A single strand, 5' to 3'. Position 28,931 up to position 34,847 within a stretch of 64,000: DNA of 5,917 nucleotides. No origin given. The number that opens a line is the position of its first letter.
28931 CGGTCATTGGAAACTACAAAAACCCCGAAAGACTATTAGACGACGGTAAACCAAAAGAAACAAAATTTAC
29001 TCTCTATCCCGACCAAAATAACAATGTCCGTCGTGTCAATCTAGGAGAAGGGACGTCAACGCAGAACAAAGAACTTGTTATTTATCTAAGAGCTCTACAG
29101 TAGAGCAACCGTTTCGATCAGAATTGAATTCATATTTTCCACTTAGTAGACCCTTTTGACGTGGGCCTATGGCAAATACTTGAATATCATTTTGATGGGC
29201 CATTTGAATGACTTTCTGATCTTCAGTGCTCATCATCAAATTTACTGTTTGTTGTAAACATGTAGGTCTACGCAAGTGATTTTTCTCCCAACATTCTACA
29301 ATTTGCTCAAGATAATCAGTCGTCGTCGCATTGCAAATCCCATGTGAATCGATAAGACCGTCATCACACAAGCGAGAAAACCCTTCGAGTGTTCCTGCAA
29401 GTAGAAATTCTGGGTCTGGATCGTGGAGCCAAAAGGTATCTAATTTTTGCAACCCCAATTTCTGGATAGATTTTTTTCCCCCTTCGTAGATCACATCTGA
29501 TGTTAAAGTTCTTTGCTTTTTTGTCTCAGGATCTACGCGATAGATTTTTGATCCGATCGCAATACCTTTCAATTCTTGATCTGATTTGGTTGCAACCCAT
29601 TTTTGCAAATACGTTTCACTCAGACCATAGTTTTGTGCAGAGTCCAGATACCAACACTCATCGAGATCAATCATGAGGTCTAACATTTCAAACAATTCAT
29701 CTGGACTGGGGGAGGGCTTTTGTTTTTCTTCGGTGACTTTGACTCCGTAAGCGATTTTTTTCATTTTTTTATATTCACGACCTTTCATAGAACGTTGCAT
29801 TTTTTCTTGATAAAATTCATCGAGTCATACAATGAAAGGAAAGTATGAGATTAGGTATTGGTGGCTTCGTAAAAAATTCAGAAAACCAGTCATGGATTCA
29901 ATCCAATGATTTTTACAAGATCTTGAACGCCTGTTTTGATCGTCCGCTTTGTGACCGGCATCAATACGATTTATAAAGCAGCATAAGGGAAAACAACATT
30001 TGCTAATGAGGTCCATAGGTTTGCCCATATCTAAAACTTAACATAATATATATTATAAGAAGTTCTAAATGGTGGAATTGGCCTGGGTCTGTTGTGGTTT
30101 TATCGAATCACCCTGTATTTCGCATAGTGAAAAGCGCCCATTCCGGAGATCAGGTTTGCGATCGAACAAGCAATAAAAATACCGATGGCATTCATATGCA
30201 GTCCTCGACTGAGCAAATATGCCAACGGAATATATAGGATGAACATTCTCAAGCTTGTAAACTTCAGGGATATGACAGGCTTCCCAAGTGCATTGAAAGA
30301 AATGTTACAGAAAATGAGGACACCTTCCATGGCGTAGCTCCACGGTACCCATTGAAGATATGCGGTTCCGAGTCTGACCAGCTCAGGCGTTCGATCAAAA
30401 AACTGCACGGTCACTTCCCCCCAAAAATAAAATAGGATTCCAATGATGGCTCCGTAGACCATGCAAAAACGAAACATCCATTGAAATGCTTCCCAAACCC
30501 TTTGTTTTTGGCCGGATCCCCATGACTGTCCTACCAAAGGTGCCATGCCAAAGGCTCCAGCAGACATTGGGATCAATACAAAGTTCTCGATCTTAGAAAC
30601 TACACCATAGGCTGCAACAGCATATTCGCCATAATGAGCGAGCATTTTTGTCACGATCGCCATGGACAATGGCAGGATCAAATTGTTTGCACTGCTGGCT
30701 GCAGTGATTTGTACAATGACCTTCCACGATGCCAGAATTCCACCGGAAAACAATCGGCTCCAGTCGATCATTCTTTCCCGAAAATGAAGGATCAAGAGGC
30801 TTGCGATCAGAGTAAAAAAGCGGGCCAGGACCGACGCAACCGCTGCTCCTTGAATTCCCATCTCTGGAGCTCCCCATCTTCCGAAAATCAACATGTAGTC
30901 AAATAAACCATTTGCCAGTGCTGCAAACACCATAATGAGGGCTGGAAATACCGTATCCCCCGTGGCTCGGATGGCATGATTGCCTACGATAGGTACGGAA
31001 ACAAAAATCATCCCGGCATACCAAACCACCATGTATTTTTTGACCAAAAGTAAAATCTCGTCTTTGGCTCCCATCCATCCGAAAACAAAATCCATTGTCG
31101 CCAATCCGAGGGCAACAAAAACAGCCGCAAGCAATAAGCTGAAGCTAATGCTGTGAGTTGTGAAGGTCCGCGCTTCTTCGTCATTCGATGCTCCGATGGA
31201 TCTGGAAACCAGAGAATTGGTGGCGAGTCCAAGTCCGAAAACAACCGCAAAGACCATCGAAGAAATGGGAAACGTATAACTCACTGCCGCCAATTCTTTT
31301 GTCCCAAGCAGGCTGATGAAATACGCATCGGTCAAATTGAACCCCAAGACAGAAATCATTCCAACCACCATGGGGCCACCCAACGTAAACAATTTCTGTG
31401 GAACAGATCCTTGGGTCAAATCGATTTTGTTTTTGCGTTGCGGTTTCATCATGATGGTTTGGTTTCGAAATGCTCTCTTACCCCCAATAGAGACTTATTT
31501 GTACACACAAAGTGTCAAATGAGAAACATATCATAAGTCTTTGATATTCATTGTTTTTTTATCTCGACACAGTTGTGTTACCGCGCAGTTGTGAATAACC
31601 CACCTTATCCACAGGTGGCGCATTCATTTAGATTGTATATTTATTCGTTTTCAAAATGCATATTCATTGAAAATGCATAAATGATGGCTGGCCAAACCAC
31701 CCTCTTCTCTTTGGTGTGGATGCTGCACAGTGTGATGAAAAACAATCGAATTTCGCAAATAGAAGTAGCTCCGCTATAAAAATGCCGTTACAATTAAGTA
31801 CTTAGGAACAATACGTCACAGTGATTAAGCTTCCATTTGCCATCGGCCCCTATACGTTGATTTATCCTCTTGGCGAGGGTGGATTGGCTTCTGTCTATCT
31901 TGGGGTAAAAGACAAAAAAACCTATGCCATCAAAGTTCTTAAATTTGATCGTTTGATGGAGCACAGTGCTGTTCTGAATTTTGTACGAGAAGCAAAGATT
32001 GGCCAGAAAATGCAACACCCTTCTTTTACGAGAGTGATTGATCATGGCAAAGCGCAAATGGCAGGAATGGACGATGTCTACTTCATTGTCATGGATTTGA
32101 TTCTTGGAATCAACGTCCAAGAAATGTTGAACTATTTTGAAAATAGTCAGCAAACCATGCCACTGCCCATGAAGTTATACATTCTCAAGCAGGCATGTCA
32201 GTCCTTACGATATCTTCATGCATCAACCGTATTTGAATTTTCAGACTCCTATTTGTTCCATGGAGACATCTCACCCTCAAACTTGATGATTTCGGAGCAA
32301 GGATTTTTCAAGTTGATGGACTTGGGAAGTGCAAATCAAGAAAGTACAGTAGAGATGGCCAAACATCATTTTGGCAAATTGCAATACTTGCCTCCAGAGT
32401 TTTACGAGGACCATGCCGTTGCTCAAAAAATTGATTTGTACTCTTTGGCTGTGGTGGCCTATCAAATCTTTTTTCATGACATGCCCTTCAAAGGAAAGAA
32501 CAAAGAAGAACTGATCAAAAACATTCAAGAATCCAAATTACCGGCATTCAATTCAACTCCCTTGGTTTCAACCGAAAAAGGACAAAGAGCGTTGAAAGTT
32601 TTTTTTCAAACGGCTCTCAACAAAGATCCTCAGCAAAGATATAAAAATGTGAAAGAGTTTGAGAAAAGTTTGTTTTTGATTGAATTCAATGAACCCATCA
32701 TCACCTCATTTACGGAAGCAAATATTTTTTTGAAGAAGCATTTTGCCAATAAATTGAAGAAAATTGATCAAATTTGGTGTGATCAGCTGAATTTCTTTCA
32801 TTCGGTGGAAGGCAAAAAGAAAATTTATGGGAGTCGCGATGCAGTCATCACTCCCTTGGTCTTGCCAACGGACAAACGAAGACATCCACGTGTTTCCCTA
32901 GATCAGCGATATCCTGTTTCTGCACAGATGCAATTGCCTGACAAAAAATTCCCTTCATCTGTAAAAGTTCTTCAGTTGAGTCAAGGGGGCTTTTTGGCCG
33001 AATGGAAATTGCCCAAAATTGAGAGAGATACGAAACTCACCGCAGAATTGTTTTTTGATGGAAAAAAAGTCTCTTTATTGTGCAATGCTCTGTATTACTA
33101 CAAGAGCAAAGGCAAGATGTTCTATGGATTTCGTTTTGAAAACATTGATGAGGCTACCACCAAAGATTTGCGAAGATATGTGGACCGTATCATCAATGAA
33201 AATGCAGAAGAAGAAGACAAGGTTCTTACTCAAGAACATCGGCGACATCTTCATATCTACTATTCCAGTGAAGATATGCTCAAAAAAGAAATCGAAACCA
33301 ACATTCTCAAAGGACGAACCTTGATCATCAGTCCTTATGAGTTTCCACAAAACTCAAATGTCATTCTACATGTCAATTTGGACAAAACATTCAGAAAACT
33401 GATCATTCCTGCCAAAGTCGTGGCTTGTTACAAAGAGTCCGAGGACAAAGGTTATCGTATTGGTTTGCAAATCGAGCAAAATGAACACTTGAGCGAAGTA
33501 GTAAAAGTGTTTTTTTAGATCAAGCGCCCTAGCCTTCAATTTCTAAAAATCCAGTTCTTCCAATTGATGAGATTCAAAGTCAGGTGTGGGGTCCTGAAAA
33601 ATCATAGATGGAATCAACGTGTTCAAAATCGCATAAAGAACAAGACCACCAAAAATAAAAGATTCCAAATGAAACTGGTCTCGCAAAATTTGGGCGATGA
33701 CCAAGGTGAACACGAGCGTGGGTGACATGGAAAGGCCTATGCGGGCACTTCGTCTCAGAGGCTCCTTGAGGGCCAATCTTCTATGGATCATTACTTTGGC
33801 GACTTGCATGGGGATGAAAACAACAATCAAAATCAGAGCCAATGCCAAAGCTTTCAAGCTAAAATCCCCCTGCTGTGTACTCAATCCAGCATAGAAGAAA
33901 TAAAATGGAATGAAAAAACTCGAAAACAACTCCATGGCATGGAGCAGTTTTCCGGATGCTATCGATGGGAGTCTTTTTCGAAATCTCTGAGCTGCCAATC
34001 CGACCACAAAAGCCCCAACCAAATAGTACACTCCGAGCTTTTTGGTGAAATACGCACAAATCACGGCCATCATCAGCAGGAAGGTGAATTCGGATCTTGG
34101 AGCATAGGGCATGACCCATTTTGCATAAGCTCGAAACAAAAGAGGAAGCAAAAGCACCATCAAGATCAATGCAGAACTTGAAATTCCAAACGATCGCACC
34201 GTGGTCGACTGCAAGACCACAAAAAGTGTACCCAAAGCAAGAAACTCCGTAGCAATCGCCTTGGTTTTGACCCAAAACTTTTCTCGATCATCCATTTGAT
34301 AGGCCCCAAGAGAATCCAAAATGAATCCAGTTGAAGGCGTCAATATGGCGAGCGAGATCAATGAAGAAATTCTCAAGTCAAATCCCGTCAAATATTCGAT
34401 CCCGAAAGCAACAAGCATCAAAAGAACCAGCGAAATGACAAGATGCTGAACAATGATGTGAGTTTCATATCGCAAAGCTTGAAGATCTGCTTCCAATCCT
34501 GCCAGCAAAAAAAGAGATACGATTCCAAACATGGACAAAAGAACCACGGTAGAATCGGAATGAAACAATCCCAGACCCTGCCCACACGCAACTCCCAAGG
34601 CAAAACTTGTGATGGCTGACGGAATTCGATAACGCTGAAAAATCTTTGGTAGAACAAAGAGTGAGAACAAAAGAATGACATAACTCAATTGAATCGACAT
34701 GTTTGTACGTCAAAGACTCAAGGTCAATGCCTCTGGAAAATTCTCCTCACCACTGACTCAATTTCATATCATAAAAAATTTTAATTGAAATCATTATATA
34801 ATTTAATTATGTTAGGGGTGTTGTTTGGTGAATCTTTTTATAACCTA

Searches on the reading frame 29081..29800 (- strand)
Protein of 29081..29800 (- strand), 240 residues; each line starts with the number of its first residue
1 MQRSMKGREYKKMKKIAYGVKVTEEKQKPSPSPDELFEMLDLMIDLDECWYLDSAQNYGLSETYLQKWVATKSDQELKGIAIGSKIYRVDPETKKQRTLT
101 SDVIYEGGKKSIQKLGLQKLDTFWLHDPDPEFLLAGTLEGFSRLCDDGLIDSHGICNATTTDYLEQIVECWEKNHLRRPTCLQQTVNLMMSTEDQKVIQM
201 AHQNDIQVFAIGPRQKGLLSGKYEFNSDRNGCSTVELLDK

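Call 24: search_protein_families(library=pfam, proteins=[window:29081-29800:-], max_evalue=0.001)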
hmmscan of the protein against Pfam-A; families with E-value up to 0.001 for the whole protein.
window:29081-29800:- (240 aa): 1 family
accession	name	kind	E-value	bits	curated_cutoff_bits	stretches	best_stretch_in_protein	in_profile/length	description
PF00248.27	Aldo_ket_red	-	7.4e-26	91.3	24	1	16-230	2-208/291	Aldo/keto reductase family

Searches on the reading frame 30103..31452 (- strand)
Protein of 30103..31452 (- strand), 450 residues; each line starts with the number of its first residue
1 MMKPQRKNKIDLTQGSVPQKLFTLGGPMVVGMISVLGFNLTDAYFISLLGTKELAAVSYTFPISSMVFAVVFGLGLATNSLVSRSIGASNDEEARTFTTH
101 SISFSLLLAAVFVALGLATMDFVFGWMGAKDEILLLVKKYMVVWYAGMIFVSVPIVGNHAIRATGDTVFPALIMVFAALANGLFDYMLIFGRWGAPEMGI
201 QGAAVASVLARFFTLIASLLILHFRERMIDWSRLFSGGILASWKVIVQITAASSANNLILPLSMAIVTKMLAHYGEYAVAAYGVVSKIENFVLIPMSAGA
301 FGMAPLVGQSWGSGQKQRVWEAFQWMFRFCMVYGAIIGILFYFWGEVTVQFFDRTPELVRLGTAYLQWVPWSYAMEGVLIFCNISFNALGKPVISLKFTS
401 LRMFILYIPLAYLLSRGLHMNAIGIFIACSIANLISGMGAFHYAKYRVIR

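Call 24: search_protein_families(library=pfam, proteins=[window:30103-31452:-], max_evalue=0.001)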
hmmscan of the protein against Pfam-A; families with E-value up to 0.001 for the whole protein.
window:30103-31452:- (450 aa): 1 family
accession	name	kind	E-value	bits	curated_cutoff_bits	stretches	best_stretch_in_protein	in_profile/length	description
PF01554.23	MatE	-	3.2e-50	170.4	24.9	2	27-187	1-161/161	MatE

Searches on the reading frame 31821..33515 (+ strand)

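Call 41: search_protein_families(library=pfam, proteins=[window:31821-33515:+], max_evalue=0.00001)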
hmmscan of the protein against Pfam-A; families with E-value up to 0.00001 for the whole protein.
window:31821-33515:+ (565 aa): 3 families
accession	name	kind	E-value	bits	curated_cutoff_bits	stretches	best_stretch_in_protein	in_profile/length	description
PF00069.31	Pkinase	-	1e-33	117.3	31.7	1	12-275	2-253/263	Protein kinase domain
PF07714.23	PK_Tyr_Ser-Thr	-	4.1e-20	72.6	23.1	1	15-240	5-222/258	Protein tyrosine and serine/threonine kinase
PF07238.19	PilZ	-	2e-10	41.3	22.5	0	351-455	1-101/102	PilZ domain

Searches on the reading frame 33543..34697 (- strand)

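Call 41: search_protein_families(library=pfam, proteins=[window:33543-34697:-], max_evalue=0.00001)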
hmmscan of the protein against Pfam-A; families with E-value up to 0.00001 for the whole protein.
window:33543-34697:- (384 aa): 1 family
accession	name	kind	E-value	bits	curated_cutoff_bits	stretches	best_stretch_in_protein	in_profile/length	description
PF00999.27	Na_H_Exchanger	-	1e-23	84.3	26.2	1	12-362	3-364/375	Sodium/hydrogen exchanger, transmembrane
